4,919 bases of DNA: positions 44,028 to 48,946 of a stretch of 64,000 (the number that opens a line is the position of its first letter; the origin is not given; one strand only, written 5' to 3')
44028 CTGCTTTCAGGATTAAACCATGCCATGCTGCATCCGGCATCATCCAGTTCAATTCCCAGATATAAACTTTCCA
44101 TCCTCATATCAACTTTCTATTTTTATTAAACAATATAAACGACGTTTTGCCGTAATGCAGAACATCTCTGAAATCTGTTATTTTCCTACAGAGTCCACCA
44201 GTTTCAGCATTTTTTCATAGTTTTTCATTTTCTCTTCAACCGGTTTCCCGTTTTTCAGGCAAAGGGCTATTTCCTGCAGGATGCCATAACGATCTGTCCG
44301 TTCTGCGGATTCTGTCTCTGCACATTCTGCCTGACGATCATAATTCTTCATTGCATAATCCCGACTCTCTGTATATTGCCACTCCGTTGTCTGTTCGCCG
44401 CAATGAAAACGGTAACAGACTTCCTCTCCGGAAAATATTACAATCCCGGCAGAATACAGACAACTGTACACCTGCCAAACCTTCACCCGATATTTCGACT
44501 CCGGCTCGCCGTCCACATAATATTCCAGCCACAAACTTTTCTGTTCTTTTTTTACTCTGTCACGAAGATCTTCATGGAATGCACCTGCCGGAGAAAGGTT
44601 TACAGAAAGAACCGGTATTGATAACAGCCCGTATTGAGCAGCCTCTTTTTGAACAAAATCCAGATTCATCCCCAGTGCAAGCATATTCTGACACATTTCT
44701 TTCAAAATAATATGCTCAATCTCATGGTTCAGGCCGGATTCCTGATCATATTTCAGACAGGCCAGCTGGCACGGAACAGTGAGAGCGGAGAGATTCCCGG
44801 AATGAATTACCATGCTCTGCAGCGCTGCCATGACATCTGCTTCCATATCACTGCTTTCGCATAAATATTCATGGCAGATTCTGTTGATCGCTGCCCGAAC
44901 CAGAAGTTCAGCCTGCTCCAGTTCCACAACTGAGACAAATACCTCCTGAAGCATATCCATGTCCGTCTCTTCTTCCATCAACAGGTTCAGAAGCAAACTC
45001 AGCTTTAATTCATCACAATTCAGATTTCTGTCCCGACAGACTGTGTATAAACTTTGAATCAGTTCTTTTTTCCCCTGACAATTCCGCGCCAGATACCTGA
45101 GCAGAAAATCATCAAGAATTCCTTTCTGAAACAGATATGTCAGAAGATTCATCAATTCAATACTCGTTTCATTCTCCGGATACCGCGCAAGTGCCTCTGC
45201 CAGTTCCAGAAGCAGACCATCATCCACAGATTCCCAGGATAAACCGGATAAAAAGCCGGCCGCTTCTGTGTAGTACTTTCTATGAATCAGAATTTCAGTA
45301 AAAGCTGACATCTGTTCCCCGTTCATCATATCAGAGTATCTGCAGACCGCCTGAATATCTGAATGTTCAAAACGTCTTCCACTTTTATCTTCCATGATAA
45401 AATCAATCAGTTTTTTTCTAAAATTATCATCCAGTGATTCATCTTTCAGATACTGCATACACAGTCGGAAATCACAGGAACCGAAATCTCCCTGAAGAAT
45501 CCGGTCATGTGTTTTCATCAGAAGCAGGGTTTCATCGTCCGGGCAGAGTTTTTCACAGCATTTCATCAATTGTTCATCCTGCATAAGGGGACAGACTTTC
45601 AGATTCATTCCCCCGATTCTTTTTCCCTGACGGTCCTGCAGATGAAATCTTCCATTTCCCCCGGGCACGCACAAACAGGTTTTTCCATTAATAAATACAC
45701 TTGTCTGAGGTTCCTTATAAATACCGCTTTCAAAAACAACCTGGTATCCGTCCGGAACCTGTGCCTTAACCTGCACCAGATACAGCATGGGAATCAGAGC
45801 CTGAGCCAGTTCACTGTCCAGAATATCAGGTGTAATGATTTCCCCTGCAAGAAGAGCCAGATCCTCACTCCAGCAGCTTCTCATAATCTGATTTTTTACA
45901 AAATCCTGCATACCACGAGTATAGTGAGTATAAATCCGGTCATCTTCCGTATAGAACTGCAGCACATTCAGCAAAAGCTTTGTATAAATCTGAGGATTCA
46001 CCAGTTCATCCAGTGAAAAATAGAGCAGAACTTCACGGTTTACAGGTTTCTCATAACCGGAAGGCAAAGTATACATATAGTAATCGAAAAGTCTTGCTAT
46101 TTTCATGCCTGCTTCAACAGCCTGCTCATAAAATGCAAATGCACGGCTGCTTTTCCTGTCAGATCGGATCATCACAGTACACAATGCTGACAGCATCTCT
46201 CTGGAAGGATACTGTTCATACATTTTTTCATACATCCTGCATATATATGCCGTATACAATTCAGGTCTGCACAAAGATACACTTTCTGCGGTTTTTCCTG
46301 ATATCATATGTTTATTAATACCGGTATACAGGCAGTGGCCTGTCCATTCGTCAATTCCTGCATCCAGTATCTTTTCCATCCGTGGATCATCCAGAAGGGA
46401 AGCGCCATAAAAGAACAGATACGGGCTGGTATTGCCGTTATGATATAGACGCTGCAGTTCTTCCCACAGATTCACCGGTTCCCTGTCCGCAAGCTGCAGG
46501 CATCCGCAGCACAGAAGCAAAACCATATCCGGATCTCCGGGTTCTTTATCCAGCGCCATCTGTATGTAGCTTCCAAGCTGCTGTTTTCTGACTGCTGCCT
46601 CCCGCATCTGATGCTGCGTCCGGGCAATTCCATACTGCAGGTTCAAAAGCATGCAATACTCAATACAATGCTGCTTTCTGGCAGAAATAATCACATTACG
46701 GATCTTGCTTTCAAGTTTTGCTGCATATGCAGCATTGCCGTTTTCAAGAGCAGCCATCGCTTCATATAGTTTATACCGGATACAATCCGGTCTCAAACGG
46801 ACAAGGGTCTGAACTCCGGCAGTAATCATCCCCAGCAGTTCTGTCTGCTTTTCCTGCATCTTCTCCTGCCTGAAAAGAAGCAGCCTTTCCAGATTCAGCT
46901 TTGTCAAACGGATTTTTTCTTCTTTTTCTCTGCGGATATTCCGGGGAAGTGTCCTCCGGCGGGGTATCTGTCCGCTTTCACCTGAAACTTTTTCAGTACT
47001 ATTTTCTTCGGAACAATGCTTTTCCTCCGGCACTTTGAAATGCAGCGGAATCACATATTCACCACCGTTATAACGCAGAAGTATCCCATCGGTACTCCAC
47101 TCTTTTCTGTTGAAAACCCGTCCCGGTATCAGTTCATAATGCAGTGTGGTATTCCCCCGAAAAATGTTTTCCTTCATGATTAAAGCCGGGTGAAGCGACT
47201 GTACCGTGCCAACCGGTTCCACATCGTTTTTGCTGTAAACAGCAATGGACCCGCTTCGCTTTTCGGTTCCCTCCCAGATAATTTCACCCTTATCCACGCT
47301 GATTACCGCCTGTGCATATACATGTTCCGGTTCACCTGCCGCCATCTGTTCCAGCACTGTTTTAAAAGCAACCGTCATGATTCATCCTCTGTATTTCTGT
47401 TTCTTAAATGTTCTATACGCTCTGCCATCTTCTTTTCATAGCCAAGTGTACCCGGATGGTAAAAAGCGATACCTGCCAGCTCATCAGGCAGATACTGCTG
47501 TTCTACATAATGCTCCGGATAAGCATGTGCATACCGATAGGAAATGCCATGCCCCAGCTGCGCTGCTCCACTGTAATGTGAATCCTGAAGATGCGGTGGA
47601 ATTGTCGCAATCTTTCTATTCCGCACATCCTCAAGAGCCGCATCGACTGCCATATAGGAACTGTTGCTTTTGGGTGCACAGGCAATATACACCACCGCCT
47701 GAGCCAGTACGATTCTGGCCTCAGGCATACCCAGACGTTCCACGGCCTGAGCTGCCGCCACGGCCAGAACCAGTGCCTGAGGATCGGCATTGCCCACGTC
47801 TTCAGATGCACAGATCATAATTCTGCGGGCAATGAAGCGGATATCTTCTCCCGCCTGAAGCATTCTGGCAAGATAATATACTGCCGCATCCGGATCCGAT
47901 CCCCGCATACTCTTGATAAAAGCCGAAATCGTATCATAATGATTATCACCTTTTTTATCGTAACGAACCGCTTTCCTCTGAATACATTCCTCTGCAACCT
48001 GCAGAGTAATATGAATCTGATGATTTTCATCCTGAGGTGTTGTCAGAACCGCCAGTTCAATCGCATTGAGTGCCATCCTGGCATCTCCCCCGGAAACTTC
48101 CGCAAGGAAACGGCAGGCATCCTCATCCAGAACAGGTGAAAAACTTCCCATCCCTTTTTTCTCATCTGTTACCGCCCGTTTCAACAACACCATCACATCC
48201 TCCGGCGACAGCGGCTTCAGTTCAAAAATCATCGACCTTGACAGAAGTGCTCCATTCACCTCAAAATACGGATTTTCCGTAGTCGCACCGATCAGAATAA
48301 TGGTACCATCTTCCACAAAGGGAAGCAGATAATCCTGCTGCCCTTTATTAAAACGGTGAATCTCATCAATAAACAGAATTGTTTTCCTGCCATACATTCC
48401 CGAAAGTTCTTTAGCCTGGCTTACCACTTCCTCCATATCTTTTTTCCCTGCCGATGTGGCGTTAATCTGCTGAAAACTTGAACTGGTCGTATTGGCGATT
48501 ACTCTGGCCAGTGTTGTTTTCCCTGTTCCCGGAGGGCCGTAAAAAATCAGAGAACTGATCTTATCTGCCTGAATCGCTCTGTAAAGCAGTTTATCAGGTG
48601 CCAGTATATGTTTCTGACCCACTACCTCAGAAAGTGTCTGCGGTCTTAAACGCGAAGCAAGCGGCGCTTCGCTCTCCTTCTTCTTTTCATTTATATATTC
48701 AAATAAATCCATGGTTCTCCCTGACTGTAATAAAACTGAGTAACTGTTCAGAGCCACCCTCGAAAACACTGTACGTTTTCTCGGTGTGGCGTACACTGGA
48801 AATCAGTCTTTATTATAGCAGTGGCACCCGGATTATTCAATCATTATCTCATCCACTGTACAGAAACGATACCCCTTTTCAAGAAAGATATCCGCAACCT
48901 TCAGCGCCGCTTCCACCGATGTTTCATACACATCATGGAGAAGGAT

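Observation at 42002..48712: Three uncharacterised proteins translationally coupled to rarA (1066 aa, Hsp70/actin-fold-like 423 aa, TPR-like 271 aa)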

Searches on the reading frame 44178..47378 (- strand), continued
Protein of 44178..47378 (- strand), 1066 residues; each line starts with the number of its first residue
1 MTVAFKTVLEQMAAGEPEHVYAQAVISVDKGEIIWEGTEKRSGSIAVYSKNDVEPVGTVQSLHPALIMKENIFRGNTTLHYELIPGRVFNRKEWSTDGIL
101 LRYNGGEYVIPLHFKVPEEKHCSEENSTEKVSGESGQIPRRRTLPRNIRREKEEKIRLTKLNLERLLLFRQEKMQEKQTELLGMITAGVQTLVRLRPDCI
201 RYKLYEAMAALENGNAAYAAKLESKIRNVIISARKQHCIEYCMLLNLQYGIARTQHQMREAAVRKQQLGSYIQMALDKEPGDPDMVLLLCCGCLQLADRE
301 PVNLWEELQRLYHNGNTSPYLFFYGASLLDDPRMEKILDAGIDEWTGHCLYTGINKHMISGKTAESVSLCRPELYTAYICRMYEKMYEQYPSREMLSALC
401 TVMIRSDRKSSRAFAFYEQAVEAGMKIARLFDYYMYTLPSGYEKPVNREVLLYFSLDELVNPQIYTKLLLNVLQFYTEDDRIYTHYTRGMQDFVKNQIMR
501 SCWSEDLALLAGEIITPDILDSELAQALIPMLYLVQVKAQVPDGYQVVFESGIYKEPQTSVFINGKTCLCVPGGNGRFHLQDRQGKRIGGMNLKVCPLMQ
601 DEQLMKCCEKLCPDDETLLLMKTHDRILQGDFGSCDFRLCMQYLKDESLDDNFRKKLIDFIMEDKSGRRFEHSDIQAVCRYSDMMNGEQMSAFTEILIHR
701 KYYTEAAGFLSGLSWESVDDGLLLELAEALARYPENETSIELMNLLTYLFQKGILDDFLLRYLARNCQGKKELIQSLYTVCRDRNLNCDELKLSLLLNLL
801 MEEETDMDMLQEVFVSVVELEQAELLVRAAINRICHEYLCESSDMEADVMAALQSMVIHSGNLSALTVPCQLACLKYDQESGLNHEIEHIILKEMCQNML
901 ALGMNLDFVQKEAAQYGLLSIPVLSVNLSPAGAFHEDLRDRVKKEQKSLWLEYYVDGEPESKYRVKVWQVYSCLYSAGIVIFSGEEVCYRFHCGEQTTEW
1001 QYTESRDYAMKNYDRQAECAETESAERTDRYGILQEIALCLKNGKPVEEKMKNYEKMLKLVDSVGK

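Call 44: find_encoding_contigs(protein=P0050, flank=8000, max_places=1)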
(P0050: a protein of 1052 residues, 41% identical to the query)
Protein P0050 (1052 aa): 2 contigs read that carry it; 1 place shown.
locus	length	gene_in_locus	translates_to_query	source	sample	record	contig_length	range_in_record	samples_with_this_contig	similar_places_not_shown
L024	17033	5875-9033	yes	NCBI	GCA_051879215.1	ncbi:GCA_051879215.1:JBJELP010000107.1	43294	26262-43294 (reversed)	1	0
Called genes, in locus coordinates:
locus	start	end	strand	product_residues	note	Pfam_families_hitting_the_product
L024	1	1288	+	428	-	?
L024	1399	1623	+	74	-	-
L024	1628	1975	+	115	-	-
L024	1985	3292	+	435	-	-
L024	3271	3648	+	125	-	-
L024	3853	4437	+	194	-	PF01522:Polysacc_deac_1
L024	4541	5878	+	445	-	PF05496:RuvB_N, PF00004:AAA, PF07724:AAA_2 (weak), PF07728:AAA_5 (weak), PF13173:AAA_14, PF14532:Sigma54_activ_2 (weak), PF16193:AAA_assoc_2, PF12002:MgsA_C, +3 more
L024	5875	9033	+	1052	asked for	PF18984:DUF5717_N, PF18983:DUF5717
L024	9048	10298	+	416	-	PF18980:DUF5716_C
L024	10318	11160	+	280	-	-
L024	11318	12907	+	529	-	PF00009:GTP_EFTU, PF01926:MMR_HSR1 (weak), PF22042:EF-G_D2, PF03144:GTP_EFTU_D2, PF16658:RF3_C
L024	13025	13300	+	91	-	PF05239:PRC (weak)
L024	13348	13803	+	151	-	PF22811:Zn_ribbon_NrdR, PF03477:ATP-cone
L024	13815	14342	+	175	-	PF00702:Hydrolase, PF13419:HAD_2 (weak), PF13242:Hydrolase_like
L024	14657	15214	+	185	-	PF08207:EFP_N, PF01132:EFP, PF09285:Elong-fact-P_C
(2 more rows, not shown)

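Call 48: predict_structure(alignment_id=A3)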
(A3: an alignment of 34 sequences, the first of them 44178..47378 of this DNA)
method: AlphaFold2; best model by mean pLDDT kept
length: 1066 residues; sequences in the alignment: 34
mean_pLDDT: 85.1   pTM: 0.53
mean pLDDT of the five models: 85.1, 84.5, 82.8, 82.4, 82.4
residues with pLDDT >= 90: 434; 70-90: 546; 50-70: 44; < 50: 42
segments of 3 or more residues with pLDDT < 50: 119-143, 1011-1027
pLDDT, mean of each block of 10 residues (from residue 1): 84 87 83 80 91 91 91 92 74 81 93 70 32 30 65 91 88 82 93 91 94 91 91 85 93 90 89 89 88 63 89 92 91 84 91 91 91 88 93 95 91 91 92 90 88 86 90 89 88 90 84 88 89 89 89 88 87 79 86 84 86 87 86 87 89 89 78 84 83 90 88 83 94 88 92 93 90 93 90 93 91 87 85 93 89 83 85 91 74 90 90 83 89 86 87 88 91 90 86 91 71 38 44 79 81 81 67
secondary structure, 60 per line:
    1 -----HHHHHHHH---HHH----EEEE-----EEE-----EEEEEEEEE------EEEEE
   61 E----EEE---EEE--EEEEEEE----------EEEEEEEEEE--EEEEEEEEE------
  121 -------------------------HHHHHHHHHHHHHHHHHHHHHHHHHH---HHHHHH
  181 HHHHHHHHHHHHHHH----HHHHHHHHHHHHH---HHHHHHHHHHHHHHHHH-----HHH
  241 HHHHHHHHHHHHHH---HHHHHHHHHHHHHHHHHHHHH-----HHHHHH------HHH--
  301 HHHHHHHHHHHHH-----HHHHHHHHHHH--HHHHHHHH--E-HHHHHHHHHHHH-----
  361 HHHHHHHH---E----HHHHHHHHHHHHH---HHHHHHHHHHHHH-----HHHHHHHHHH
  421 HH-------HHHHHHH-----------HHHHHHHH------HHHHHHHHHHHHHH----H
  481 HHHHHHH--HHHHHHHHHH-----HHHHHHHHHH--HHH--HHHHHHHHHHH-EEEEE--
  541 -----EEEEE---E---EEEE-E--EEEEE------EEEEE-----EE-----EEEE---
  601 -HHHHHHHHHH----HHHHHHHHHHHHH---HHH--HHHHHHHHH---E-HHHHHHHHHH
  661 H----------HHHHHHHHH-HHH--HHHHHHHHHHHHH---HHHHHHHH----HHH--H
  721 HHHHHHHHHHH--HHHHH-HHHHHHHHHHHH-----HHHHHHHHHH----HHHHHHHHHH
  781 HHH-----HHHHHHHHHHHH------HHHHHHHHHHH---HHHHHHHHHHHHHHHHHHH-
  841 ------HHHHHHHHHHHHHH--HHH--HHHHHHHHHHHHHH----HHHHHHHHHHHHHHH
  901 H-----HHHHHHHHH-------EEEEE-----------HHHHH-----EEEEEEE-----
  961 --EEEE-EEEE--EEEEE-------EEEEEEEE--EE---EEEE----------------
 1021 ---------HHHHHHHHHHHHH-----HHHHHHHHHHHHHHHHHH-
elements in order (helices of 4 or more, strands of 3 or more residues): H6-13 E24-27 E33-35 E41-49 E56-61 E66-68 E72-74 E77-83 E94-103 E106-114 H146-171 H175-195 H200-212 H216-232 H238-254 H258-278 H284-289 H301-313 H319-329 H332-339 H344-355 H361-368 H377-389 H393-405 H411-422 H430-436 H448-455 H462-475 H480-487 H490-499 H505-514 H522-532 E534-538 E546-550 E558-561 E566-570 E577-581 E594-597 H602-611 H616-628 H637-645 H651-661 H672-680 H687-699 H703-710 H720-731 H734-738 H740-751 H757-766 H771-783 H789-800 H807-817 H821-839 H847-860 H868-881 H886-901 H907-915 E923-927 H939-943 E949-955 E963-966 E968-971 E974-978 E986-993 E1001-1004 H1030-1042 H1048-1065
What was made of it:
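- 44178..47378 (-): X1066, a DUF5717-family giant scaffold. Layout: N-terminal beta-sandwich (about 24-114), disordered linker (119-143), helical solenoid (146-532), beta domain (534-597), helical solenoid (602-915), beta domain (923-1004), disordered loop (1011-1027), C-terminal helical hairpin (1030-1065). AF2 model: pLDDT 85, pTM 0.53 (call 48).
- Checked: X1066 has beta-rich ends around a long helical core, plus a third beta domain in the middle (call 48).
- X1066 is helical solenoids plus beta domains (call 48). X1066's pTM of 0.53 means its inter-domain arrangement is uncertain (call 48).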

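Call 51: fold_search(model_id=the predicted structure, library=pdb)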
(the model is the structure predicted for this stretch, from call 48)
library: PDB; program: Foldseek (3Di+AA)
matches with E <= 10: 1073; with E <= 0.001: 37
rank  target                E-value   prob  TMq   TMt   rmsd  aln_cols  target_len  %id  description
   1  9hmf_K                5.5e-06  1.00  0.14  0.18  55.1      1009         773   10  Periplasmic scaffold of the Campylobacter jejuni flagellar motor (alpha carbon trace) (released 2024-12-25)
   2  9hvq_Q                1.0e-05  1.00  0.13  0.14  31.2       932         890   14  Structure of the transcribing Pol II-DSIF-PAF-SPT6-RECQL5 complex (released 2025-07-16)
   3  8qca_B                6.1e-05  1.00  0.10  0.13  30.2       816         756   10  CryoEM structure of a S. Cerevisiae Ski2387 complex in the closed state bound to RNA (released 2023-11-15)
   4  8j8q_C                6.8e-05  1.00  0.10  0.11  31.6       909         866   10  Structure of the four-component Paf1 complex from Saccharomyces eubayanus (released 2023-05-24)
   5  8ro0_J                7.6e-05  1.00  0.11  0.17  26.2       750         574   11  Structure of the C. elegans Intron Lariat Spliceosome primed for disassembly (ILS') (released 2024-08-07)
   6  9rtt_Q                7.6e-05  1.00  0.12  0.14  28.3       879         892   11  Activated Elongation Complex with IWS1 and ELOF1 (released 2025-09-03)
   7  7qds_B                8.2e-05  1.00  0.13  0.13  28.0       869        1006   10  Apo human SKI complex in the open state (released 2022-02-02)
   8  8bbg_D                9.8e-05  1.00  0.13  0.11  36.1       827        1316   12  Structure of the IFT-A complex; anterograde IFT-A train model (released 2022-12-21)
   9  7dkh_A                1.2e-04  1.00  0.10  0.11  30.6       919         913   10  Crystal structure of the Ctr9/Paf1/Cdc73/Rtf1 quaternary complex (released 2021-11-24)
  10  8q9t_E                1.3e-04  0.99  0.09  0.09  30.3       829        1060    9  CryoEM structure of a S. Cerevisiae Ski238 complex bound to RNA (released 2023-11-29)
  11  8fgw_D                1.6e-04  1.00  0.13  0.11  30.7       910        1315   11  Human IFT-A complex structures provide molecular insights into ciliary transport (released 2023-02-22)
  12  9g8r_B                1.6e-04  1.00  0.13  0.12  30.2       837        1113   12  human SKI7-SKI238 complex in the open state (released 2024-10-16)
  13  4buj_F                1.7e-04  1.00  0.11  0.09  31.5       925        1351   11  Crystal structure of the S. cerevisiae Ski2-3-8 complex (released 2013-08-28)
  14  6ted_Q                1.7e-04  1.00  0.11  0.13  30.9       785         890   10  Structure of complete, activated transcription complex Pol II-DSIF-PAF-SPT6 uncovers allosteric elongation activation  (released 2020-07-22)
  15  7dkh_I                1.7e-04  1.00  0.11  0.13  31.3       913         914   10  Crystal structure of the Ctr9/Paf1/Cdc73/Rtf1 quaternary complex (released 2021-11-24)
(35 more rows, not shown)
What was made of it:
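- Naa15 is among the X1066 matches (call 51). The X1066 matches are generic solenoid similarities with TM below 0.2 (call 51).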

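Call 62: search_solved_structures(query=A3, max_evalue=1)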
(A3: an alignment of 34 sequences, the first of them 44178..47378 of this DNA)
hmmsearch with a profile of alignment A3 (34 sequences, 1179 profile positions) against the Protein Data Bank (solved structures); distinct sequences matched with E-value up to 1: 0.
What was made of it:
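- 44178..47378 (-): No PDB hit by sequence profile (call 62).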

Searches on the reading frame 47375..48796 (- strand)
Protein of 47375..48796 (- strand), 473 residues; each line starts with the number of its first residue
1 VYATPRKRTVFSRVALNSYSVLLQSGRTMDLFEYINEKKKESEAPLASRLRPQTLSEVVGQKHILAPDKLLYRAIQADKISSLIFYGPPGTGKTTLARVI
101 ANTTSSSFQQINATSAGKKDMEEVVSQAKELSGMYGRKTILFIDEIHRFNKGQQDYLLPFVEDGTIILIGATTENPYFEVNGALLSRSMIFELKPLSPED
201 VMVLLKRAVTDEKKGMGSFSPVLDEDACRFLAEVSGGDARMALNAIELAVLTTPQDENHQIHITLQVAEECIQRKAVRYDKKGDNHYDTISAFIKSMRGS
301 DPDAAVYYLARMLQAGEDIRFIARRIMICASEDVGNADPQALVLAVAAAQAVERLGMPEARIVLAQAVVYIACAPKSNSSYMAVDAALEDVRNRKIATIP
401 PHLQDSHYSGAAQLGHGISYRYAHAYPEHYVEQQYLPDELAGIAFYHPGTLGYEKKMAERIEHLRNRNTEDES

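Call 8: search_protein_families(library=pfam, proteins=[window:47375-48796:-], max_evalue=0.1)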
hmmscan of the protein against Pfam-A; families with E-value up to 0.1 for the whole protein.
window:47375-48796:- (473 aa): 44 families (the best 25 are shown)
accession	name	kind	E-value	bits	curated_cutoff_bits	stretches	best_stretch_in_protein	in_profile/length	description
PF12002.13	MgsA_C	-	2.2e-74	249.3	27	1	299-464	1-166/167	MgsA AAA+ ATPase C terminal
PF16193.11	AAA_assoc_2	-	5e-31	107.2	34.3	1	223-298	7-81/81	AAA C-terminal domain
PF00004.35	AAA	-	5.1e-19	69.4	21.2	1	83-189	1-124/131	ATPase family associated with various cellular activities (AAA)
PF05496.18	RuvB_N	-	5.5e-17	62.4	27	1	50-170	1-118/159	Holliday junction DNA helicase RuvB P-loop domain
PF13173.12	AAA_14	-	4.6e-08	33.6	27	1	83-199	5-126/129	AAA domain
PF07728.20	AAA_5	-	1.9e-07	31.6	22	1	83-174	2-103/139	AAA domain (dynein-related subfamily)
PF07724.20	AAA_2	-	4.9e-07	30.4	27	1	78-166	1-104/166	AAA domain (Cdc48 subfamily)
PF00158.32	Sigma54_activat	-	3.3e-06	27.3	20.2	1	80-175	22-131/168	Sigma-54 interaction domain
PF13401.12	AAA_22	-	8.4e-06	26.6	27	1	82-117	7-45/130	AAA domain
PF01078.27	Mg_chelatase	-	1.6e-05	24.8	20.3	1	79-103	21-45/207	Magnesium chelatase, subunit ChlI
PF14532.12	Sigma54_activ_2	-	6.8e-05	23.6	25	1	84-172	25-107/138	Sigma-54 interaction domain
PF13191.12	AAA_16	-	8.5e-05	23.5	32.6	1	71-105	15-49/167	AAA ATPase domain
PF00910.28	RNA_helicase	-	0.00022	22.1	21.5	1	84-154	2-66/105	RNA helicase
PF20720.3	nSTAND3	-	0.00045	20.4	27.2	1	81-128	18-64/155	Novel STAND NTPase 3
PF13604.12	AAA_30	-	0.00075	19.7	27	1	77-170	15-123/191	AAA domain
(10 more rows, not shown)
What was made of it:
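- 47375..48712 (-): rarA (MgsA/RarA AAA+ ATPase). The probable start is ATG 48712. The longest ORF runs on to GTG 48796. Pfam MgsA_C 2.2e-74, AAA_assoc_2 5e-31, AAA 5e-19 (call 8).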

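Call 9: search_protein_families(library=ncbifam, proteins=[window:47375-48796:-], max_evalue=0.1)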
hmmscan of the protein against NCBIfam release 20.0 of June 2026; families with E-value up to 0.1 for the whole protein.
window:47375-48796:- (473 aa): 110 families (the best 25 are shown)
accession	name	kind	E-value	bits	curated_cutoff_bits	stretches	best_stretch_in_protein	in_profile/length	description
NF009881.0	PRK13341.1-2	equivalog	1.7e-190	634.5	651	1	29-466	1-436/736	AAA family ATPase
NF009883.0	PRK13341.1-4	equivalog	2.1e-175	584.7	668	1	28-465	3-438/729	AAA family ATPase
NF009882.0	PRK13341.1-3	equivalog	4.7e-141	471.3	1197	1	29-460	3-432/734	AAA family ATPase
NF009880.0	PRK13341.1-1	equivalog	4.7e-94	315.9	891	1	42-466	4-407/599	AAA family ATPase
NF011289.0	PRK14700.1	equivalog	3.6e-68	229.9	570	1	158-464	1-294/300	recombination factor protein RarA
NF003229.0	PRK04195.1-5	equivalog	2.1e-21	76.1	280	1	43-252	4-214/413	replication factor C large subunit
NF000868.0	PRK00080.1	equivalog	1.2e-20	73.7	282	1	39-171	8-137/330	Holliday junction branch migration DNA helicase RuvB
TIGR02397.1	dnaX_nterm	equivalog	1.8e-20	73.5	250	2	45-103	3-59/355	DNA polymerase III subunit gamma/tau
NF011523.0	PRK14962.1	equivalog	3.8e-17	62.2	576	2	49-104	7-60/474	DNA polymerase III subunits gamma and tau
NF001679.0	PRK00440.1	equivalog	2.2e-16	59.8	303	1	44-265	6-225/322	replication factor C small subunit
TIGR00635.1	ruvB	equivalog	3e-16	59.3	299.05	1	54-169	2-114/305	Holliday junction branch migration DNA helicase RuvB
NF011522.0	PRK14961.1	equivalog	1.2e-15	57.3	562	2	110-253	92-228/363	DNA polymerase III subunits gamma and tau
NF003230.0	PRK04195.1-6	equivalog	1.2e-15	57.2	441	1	49-255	7-211/494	replication factor C large subunit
NF004046.1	PRK05563.1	equivalog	1.7e-15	56.9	400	2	50-103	9-60/567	DNA polymerase III subunit gamma/tau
TIGR02902.1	spore_lonB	equivalog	7.9e-15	54.5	723.3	2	43-104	52-110/531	ATP-dependent protease LonB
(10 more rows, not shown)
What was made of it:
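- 47375..48712 (-): NCBIfam PRK13341-type models match at 1.7e-190, below the curated cut-off (call 9).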

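Call 11: search_protein_families(library=padloc, proteins=[window:47375-48796:-], max_evalue=0.1)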
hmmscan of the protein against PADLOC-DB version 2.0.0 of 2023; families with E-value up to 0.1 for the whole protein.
window:47375-48796:- (473 aa): 24 families
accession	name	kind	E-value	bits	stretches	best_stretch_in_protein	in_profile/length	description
PDLC02196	IetA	-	3.4e-08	31.3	1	26-105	73-147/374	-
PDLC04789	PDC-S01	-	4.8e-07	27.1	1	79-202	16-140/375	-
PDLC02195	IetA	-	1.9e-06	25.4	1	75-104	132-161/395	-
PDLC00915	TRIP13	-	2e-06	25.5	1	84-111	67-94/302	TRIP13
PDLC03838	DolB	-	7.1e-06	23.5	1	30-108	113-194/375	-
PDLC04232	IetA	-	8.6e-06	23.4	1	71-155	107-192/330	-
PDLC04140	mad8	-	0.00017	19.2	1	82-107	29-54/314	mads_8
PDLC03924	MkoC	-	0.0002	17.6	1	15-103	198-290/1136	-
PDLC02350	AbiO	-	0.00046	17.1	1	83-167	195-287/468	AbiO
PDLC04890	PDC-S06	-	0.00066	16.4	1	85-122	29-64/732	-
PDLC04606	PDC-M37B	-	0.00069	16.9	1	72-106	166-200/390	-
PDLC01994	RtcR_PspF1--CARF_AAA_HTH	-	0.0012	16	1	138-175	251-288/468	-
PDLC04791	PDC-S01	-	0.0013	15.5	1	78-150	17-93/395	-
PDLC02372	Nhi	-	0.0014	15.3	1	80-167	199-292/470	-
PDLC01995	RtcR_PspF2--CARF_AAA_HTH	-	0.0015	15.8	0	35-107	144-217/481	-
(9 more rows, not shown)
